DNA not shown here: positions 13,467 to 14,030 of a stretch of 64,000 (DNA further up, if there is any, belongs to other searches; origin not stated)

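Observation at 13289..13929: Bacillus-type TRAP attenuation module: mtrB sits immediately upstream of the trp leader it regulates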

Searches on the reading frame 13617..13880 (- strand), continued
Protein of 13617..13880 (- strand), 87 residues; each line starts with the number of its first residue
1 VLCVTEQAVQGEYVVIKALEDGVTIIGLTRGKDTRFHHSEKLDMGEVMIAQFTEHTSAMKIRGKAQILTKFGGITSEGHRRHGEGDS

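Call 28: find_encoding_contigs(protein=P0003, flank=3000, max_places=1)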
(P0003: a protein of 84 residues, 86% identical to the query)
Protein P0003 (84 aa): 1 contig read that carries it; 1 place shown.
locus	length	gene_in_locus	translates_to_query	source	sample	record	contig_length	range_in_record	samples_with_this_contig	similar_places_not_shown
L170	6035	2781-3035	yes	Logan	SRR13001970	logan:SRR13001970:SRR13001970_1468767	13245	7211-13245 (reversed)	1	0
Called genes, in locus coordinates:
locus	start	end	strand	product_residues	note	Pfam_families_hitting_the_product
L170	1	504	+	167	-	?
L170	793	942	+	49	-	-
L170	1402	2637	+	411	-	PF00390:malic, PF03949:Malic_M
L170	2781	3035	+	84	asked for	PF02081:TrpBP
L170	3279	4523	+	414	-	PF00291:PALP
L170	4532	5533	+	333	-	PF00290:Trp_syntA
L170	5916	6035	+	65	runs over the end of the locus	PF09413:DUF2007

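Call 29: find_encoding_contigs(protein=P0006, flank=3000, max_places=1)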
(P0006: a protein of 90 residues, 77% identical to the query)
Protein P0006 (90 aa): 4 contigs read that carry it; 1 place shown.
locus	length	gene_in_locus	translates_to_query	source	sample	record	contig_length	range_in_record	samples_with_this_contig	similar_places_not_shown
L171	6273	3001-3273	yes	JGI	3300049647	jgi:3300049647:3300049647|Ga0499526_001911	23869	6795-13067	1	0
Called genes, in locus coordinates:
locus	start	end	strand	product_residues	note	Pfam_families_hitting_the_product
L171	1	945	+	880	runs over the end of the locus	PF00133:tRNA-synt_1, PF09334:tRNA-synt_1g, PF13603:tRNA-synt_1_2 (weak), PF09334:tRNA-synt_1g (weak), PF08264:Anticodon_1, PF10458:Val_tRNA-synt_C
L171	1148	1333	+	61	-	-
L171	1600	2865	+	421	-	PF00390:malic, PF03949:Malic_M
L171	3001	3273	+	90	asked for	PF02081:TrpBP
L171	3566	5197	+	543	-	PF04715:, PF00425:Chorismate_bind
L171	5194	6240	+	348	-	PF02885:Glycos_trans_3N, PF00591:Glycos_transf_3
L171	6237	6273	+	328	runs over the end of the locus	PF00218:IGPS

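Call 30: find_encoding_contigs(protein=P0008, flank=3000, max_places=1)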
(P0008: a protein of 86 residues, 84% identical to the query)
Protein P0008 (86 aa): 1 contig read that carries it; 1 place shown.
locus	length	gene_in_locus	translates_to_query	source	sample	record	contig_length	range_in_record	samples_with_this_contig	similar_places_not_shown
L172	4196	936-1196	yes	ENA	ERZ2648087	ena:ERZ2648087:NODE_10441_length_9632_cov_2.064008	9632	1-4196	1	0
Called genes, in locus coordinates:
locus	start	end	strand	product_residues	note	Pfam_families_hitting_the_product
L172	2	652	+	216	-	?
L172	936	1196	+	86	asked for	PF02081:TrpBP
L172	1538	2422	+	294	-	PF04715:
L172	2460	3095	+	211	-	PF00425:Chorismate_bind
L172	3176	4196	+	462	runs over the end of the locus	PF00291:PALP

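Call 31: find_encoding_contigs(protein=P0011, flank=3000, max_places=1)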
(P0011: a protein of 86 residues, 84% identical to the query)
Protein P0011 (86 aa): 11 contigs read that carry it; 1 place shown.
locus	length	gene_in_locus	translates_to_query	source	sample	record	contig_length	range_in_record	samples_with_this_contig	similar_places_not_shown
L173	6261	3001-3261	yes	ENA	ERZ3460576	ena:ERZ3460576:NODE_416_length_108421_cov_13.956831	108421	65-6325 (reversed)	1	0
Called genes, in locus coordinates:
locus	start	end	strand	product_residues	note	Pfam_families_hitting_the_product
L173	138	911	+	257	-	PF08264:Anticodon_1, PF10458:Val_tRNA-synt_C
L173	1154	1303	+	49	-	-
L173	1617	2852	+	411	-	PF00390:malic, PF03949:Malic_M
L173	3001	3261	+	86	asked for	PF02081:TrpBP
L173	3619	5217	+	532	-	PF04715:, PF00425:Chorismate_bind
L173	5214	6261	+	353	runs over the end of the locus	PF02885:Glycos_trans_3N, PF00591:Glycos_transf_3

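Call 32: find_encoding_contigs(protein=P0012, flank=3000, max_places=1)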
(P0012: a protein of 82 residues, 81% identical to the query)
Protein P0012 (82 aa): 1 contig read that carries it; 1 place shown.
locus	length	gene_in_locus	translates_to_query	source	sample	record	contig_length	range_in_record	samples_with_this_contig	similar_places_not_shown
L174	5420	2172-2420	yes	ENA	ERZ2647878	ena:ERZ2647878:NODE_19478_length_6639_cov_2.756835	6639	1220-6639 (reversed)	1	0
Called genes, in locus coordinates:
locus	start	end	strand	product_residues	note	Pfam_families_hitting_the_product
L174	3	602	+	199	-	?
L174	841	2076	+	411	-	PF00390:malic, PF03949:Malic_M, PF00899:ThiF (faint)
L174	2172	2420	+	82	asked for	PF02081:TrpBP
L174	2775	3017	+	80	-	-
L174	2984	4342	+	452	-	PF04715:, PF00425:Chorismate_bind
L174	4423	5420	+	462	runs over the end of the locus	PF00291:PALP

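Call 62: list_cluster_members(proteins=[P0015, P0018, P0019, P0001])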
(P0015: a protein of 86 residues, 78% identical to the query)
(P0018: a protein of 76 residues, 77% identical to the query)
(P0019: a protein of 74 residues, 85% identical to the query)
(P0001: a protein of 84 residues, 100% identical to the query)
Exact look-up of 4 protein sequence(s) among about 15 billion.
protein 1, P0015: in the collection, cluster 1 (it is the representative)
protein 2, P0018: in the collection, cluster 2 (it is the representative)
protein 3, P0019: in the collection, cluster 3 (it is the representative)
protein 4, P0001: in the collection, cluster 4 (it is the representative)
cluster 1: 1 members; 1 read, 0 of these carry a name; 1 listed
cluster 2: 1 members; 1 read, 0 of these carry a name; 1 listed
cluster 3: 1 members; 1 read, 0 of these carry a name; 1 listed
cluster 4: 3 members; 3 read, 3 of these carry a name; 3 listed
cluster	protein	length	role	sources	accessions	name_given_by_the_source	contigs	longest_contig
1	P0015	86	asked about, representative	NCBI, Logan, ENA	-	-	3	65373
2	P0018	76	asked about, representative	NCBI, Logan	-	-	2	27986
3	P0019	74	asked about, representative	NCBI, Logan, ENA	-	-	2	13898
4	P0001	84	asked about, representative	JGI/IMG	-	transcription attenuation protein (tryptophan RNA-binding attenuator protein)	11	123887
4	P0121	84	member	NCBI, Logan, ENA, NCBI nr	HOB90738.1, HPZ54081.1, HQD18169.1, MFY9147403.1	MAG: trp RNA-binding attenuation protein MtrB [Bacillota bacterium] | trp RNA-binding attenuation protein MtrB [Bacillota bacterium]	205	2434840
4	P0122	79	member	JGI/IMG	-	transcription attenuation protein (tryptophan RNA-binding attenuator protein)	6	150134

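Call 66: search_solved_structures(query=window:13620-13871:-, show_alignments=2)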
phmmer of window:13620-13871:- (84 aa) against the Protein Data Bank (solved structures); distinct sequences matched with E-value up to 0.001: 15.
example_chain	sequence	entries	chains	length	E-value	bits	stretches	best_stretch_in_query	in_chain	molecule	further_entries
9bds_A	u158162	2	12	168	5.8e-54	182.3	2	9-77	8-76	Transcription attenuation protein MtrB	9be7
9be8_A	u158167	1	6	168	1.2e-52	178.2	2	9-77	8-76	Transcription attenuation protein MtrB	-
2zcz_A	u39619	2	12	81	7.5e-31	108.9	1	8-77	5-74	Transcription attenuation protein mtrB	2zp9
2zd0_A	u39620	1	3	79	7.6e-31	108.9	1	8-77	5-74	Transcription attenuation protein mtrB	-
2ext_A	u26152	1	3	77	8.5e-31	108.7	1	8-77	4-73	Transcription attenuation protein mtrB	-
1c9s_A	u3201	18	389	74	1.3e-30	108.1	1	8-76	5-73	TRP RNA-BINDING ATTENUATION PROTEIN | TRP RNA-BINDING ATTENUATION PROTEIN (TRAP) | TRANSCRIPTION ATTENUATION PROTEIN MTRB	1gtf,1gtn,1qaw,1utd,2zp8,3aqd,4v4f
2exs_A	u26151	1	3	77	2.3e-30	107.3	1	8-77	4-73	Transcription attenuation protein mtrB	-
6rvv_AA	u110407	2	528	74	3.2e-29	103.7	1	8-76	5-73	Transcription attenuation protein MtrB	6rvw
8r59_A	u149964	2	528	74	5.4e-29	103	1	8-76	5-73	Transcription attenuation protein MtrB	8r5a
3zzs_A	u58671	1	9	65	1.6e-28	101.5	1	9-71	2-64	TRANSCRIPTION ATTENUATION PROTEIN MTRB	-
1wap_A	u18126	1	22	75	7.1e-28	99.4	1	6-74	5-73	TRP RNA-BINDING ATTENUATION PROTEIN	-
3zte_A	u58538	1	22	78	1.1e-27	98.8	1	7-75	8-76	TRYPTOPHAN OPERON RNA-BINDING ATTENUATION PROTEIN (TRAP)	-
4b27_A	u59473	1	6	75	1.4e-27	98.4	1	6-74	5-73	TRANSCRIPTION ATTENUATION PROTEIN MTRB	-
3zzq_A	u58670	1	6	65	9.3e-27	95.9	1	9-70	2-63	TRANSCRIPTION ATTENUATION PROTEIN MTRB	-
3zzl_A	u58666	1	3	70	2.8e-26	94.4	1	10-74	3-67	TRANSCRIPTION ATTENUATION PROTEIN MTRB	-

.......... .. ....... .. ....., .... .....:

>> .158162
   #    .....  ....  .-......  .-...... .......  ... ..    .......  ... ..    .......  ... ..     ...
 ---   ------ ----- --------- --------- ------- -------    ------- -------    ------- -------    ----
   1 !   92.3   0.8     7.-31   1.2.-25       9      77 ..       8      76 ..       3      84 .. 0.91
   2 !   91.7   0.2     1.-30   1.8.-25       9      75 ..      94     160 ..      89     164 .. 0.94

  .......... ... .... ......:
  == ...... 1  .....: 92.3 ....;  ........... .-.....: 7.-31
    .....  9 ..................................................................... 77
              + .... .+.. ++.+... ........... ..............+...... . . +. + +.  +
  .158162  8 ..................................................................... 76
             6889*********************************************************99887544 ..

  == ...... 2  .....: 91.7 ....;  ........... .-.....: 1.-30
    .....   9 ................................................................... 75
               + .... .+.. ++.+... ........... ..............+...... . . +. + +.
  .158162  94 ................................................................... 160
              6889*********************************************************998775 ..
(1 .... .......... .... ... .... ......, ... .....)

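Call 69: search_protein_families(library=pfam, proteins=[L007:3446-3979:+, L007:4566-5525:+, L009:3354-3881:+, L009:4219-5196:+, L026:3233-3871:+, L026:4303-5220:+, L063:3290-3967:+, L063:4431-5273:+, L016:3376-3942:+, L016:4422-5237:+])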
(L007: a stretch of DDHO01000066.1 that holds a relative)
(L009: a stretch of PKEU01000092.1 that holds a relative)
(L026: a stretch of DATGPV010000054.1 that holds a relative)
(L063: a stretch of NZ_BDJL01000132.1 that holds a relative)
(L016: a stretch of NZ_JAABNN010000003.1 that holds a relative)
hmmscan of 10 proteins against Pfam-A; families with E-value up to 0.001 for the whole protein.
L007:3446-3979:+ (177 aa): 1 family
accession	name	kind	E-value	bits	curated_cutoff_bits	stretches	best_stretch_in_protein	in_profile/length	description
PF01467.32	CTP_transf_like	-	1.6e-28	100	21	1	16-144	1-132/133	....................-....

L007:4566-5525:+ (319 aa): 3 families
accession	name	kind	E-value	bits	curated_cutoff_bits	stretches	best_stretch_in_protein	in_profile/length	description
PF00365.25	PFK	-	3.1e-112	374.9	30.9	1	4-275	2-277/277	Phosphofructokinase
PF01513.26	NAD_kinase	-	2.2e-06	28.5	25.5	1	83-124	62-104/130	ATP-NAD kinase N-terminal domain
PF00781.29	DAGK_cat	-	0.00028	20.9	23.6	1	82-146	44-108/125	Diacylglycerol kinase catalytic domain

L009:3354-3881:+ (175 aa): 1 family
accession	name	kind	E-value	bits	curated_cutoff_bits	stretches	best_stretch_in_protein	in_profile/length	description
PF04608.18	PgpA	-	4.2e-19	69.3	28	1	20-154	18-141/141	Phosphatidylglycerophosphatase A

L009:4219-5196:+ (325 aa): 2 families
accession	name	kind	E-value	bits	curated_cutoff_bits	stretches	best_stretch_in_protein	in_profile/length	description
PF03255.19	ACCA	-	1.9e-144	481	23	1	9-317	2-310/310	Acetyl co-enzyme A carboxylase carboxyltransferase-like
PF01039.27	Carboxyl_trans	-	1.1e-13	51.1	22.3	1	100-249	283-428/493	Carboxyl transferase domain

L026:3233-3871:+ (212 aa): 1 family
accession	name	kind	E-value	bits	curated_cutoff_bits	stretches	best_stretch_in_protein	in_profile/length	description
PF04608.18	PgpA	-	6.3e-19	68.7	28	1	52-163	30-141/141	Phosphatidylglycerophosphatase A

L026:4303-5220:+ (305 aa): 2 families
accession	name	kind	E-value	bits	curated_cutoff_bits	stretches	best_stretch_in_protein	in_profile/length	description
PF01039.27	Carboxyl_trans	-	3.1e-18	66.1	22.3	1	106-261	16-175/493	Carboxyl transferase domain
PF17848.7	Zn_ribbon_ACC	-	5.1e-09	36.6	24.5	1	51-76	1-26/26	Acetyl-CoA carboxylase zinc finger domain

L063:3290-3967:+ (225 aa): 1 family
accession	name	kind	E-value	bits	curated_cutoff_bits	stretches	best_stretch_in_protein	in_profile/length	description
PF02080.26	TrkA_C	-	3.9e-16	59.2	27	1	149-211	1-63/71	TrkA-C domain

L063:4431-5273:+ (280 aa): 2 families
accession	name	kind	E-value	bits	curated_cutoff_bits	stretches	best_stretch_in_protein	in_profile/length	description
PF01039.27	Carboxyl_trans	-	1.5e-25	90.2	22.3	1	60-238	10-178/493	Carboxyl transferase domain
PF17848.7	Zn_ribbon_ACC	-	8.3e-11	42.3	24.5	1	27-52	1-26/26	Acetyl-CoA carboxylase zinc finger domain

L016:3376-3942:+ (188 aa): 1 family
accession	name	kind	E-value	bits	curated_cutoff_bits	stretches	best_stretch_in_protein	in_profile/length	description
PF01227.27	GTP_cyclohydroI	-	1.3e-80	269.5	27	1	9-186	1-178/179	GTP cyclohydrolase I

L016:4422-5237:+ (271 aa): 1 family
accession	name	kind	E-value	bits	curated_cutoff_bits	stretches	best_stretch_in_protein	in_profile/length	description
PF07307.16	HEPPP_synt_1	-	7.8e-66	222.1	30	1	25-228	2-209/210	Heptaprenyl diphosphate synthase (HEPPP synthase) subunit 1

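Call 77: search_protein_families(library=pfam, proteins=[L034:4452-6773:+, L034:6767-7351:+, L034:3273-3857:+])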
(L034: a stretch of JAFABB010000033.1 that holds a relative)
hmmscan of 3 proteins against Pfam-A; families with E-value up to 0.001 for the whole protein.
L034:4452-6773:+ (773 aa): 4 families
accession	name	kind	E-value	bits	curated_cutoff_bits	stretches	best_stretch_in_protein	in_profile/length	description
PF00425.24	Chorismate_bind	-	1.6e-93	313.4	27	1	504-757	2-257/257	chorismate binding enzyme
PF00793.26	DAHP_synth_1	-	2.3e-79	266.5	25.5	1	28-266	10-264/270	DAHP synthetase I family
PF04715.19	Anth_synt_I_N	-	3.2e-35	121.9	23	1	309-449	1-140/140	Anthranilate synthase component I, N terminal region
PF03102.20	NeuB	-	2.1e-06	27.8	22.1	1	101-267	75-230/241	NeuB family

L034:6767-7351:+ (194 aa): 2 families
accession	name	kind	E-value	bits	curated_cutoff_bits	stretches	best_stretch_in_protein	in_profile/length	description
PF00117.34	GATase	-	1.8e-59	201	22.8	1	3-185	1-187/190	Glutamine amidotransferase class-I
PF07722.19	Peptidase_C26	-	5.8e-09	36.5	20.5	1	70-170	103-219/219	Peptidase C26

L034:3273-3857:+ (194 aa): 1 family
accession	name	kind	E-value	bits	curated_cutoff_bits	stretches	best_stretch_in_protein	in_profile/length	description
PF02080.26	TrkA_C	-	8.4e-10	38.9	27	1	130-192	6-68/71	TrkA-C domain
